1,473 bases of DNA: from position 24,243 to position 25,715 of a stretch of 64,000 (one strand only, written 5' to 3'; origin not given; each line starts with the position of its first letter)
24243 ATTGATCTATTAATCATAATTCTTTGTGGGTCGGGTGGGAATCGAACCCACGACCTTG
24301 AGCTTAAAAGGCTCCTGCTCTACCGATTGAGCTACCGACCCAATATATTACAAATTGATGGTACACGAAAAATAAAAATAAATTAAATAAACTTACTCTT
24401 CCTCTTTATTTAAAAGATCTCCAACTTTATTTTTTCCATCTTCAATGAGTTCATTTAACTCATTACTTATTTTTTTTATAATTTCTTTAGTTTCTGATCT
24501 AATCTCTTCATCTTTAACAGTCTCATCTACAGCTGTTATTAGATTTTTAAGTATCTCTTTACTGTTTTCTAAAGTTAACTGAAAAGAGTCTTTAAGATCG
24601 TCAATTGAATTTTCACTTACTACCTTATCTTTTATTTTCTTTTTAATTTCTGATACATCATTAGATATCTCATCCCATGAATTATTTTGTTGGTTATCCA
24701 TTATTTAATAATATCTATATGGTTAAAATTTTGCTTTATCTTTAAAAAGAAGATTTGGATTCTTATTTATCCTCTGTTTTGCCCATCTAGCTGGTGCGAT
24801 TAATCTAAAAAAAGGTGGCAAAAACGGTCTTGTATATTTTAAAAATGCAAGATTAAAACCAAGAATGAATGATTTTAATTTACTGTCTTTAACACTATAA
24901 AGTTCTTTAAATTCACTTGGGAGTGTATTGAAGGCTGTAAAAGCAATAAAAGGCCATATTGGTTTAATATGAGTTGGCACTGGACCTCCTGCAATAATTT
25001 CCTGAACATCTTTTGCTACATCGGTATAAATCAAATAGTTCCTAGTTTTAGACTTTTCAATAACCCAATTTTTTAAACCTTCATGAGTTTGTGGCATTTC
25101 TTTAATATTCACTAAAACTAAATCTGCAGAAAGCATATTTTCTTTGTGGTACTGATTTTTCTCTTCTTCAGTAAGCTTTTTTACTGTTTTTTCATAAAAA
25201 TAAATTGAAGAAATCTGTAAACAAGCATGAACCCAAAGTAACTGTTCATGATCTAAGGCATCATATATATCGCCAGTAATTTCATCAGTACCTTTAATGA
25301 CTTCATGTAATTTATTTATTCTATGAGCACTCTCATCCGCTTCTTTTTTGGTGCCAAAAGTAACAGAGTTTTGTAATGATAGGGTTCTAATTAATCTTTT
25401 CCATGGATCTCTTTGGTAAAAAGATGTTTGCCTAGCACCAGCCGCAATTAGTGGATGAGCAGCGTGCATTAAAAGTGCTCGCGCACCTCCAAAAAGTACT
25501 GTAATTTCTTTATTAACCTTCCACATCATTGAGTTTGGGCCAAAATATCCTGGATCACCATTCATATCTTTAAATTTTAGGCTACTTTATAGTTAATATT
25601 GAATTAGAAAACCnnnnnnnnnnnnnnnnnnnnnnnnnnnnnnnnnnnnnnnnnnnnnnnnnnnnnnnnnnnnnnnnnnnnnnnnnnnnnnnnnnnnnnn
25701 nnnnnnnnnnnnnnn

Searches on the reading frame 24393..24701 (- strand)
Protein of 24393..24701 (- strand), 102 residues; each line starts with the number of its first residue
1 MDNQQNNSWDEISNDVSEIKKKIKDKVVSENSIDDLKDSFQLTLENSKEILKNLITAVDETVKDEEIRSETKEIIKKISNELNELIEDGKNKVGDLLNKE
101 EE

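Call 7: search_protein_families(library=pfam, proteins=[window:24393-24701:-], max_evalue=0.01)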
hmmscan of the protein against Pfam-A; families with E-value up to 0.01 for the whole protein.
window:24393-24701:- (102 aa): 1 family
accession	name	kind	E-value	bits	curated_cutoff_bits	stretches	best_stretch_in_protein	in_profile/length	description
PF06102.17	RRP36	-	0.0045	17.4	27.1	1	14-92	60-122/165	rRNA biogenesis protein RRP36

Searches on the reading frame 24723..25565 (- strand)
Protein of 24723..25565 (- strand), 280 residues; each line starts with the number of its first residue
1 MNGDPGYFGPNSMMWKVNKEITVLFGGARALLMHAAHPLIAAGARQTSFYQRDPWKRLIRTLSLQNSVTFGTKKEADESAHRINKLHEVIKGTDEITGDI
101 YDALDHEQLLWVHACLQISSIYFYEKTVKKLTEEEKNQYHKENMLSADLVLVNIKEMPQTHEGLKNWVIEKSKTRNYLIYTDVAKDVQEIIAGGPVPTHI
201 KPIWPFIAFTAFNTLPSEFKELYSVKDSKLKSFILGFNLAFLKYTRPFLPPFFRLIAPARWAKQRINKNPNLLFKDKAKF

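Call 7: search_protein_families(library=pfam, proteins=[window:24723-25565:-], max_evalue=0.01)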
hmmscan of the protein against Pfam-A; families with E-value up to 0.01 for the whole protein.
window:24723-25565:- (280 aa): 1 family
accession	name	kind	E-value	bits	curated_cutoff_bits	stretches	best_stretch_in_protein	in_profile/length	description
PF09995.15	MPAB_Lcp_cat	-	2.2e-41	142.8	23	1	15-229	1-216/231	ER-bound oxygenase mpaB/B'/Rubber oxygenase, catalytic domain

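Call 8: search_protein_families(library=ncbifam, proteins=[window:24723-25565:-], max_evalue=0.001)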
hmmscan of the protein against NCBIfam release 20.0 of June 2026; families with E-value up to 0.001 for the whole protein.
window:24723-25565:- (280 aa): 0 families
